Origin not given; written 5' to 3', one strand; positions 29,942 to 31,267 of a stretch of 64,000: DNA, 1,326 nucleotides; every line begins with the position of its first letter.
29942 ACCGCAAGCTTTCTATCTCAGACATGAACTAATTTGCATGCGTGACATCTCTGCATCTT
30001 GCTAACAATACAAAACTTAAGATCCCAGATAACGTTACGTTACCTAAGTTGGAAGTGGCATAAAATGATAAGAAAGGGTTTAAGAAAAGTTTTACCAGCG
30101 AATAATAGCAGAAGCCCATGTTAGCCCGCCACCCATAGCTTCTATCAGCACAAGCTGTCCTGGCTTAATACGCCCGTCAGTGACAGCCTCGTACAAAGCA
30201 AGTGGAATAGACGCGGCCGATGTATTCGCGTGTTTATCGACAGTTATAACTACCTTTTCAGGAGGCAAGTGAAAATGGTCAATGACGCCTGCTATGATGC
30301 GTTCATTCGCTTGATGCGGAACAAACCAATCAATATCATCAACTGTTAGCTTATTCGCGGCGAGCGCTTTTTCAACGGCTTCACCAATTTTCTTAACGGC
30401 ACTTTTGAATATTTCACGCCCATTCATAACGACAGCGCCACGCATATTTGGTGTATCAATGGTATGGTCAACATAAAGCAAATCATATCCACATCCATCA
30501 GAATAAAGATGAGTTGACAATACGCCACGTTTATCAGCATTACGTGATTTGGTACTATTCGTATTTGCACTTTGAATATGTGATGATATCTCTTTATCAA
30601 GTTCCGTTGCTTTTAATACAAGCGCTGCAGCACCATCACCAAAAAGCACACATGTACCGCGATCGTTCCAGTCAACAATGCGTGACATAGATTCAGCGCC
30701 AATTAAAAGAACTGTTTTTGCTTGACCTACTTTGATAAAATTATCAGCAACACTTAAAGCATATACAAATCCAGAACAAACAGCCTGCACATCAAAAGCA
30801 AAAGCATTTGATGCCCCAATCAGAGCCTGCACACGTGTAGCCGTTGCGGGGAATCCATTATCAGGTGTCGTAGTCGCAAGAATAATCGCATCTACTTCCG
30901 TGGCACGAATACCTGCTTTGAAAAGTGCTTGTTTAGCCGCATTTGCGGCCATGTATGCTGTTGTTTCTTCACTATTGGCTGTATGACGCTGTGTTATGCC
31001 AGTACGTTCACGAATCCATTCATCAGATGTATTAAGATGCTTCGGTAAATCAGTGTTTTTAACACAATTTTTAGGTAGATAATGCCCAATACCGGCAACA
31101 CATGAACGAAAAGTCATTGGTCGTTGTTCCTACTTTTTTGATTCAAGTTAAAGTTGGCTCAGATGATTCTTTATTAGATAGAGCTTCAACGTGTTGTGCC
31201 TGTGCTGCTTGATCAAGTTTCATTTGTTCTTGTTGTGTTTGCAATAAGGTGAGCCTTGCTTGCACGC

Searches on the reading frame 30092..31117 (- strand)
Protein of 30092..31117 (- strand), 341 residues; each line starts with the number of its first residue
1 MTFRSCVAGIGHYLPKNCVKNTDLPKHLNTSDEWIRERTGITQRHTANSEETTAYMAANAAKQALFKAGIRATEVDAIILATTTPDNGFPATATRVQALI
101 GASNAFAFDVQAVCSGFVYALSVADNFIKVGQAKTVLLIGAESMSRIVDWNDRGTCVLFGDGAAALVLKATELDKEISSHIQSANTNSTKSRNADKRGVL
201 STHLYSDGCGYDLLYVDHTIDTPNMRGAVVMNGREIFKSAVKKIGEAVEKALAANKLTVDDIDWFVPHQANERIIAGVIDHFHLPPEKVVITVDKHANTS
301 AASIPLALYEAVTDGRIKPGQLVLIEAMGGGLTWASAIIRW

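Call 20: search_protein_families(library=ncbifam, proteins=[window:30092-31117:-], max_evalue=0.00001)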
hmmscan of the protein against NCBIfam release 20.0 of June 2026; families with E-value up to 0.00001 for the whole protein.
window:30092-31117:- (341 aa): 21 families
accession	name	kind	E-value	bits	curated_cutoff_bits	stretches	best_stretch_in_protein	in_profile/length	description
NF006829.0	PRK09352.1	subfamily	1.1e-127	425.5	249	1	5-341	5-321/322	beta-ketoacyl-ACP synthase 3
TIGR00747.1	fabH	subfamily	1.3e-123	412.1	292.1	1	5-341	3-322/322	beta-ketoacyl-ACP synthase III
NF004623.0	PRK05963.1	equivalog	1.6e-76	257.7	437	2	4-180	5-182/328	beta-ketoacyl-ACP synthase III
NF005541.0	PRK07204.1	equivalog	7.8e-64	216.1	402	1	6-339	6-327/329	beta-ketoacyl-ACP synthase III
NF005308.0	PRK06840.1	equivalog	5.1e-43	147.4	315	1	7-341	7-335/339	3-oxoacyl-ACP synthase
NF005703.0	PRK07515.1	equivalog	5.2e-41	140.8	304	1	47-340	90-371/373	beta-ketoacyl-ACP synthase III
NF006720.0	PRK09258.1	equivalog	1.4e-34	119.9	285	1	24-341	32-338/338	3-oxoacyl-ACP synthase III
NF009519.0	PRK12880.1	equivalog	1.8e-34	119.7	436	1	6-340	9-337/353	beta-ketoacyl-ACP synthase III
NF003274.0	PRK04262.1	equivalog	5.4e-24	84.9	244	2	6-173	4-169/347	hydroxymethylglutaryl-CoA synthase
NF005293.2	PRK06816.1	subfamily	1e-19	70.9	450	2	10-148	6-156/378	StlD/DarB family beta-ketosynthase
NF053539.1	resorcinol_DarB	exception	4.8e-16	58.9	550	2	238-326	267-360/377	dialkylresorcinol biosynthesis protein DarB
TIGR01930.1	AcCoA-C-Actrans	subfamily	7.1e-12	44.9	240.55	1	38-152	6-121/385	acetyl-CoA C-acyltransferase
TIGR00748.1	HMG_CoA_syn_Arc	equivalog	1.2e-11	44.5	353.35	1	7-143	4-141/345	hydroxymethylglutaryl-CoA synthase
NF042429.2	DHPHCoAsyn_DpgA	equivalog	2.9e-10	39.6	425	1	49-341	66-350/350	3,5-dihydroxyphenylacetyl-CoA synthase DpgA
NF005704.0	PRK07516.1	subfamily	4.7e-10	39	412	1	49-146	18-117/389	thiolase domain-containing protein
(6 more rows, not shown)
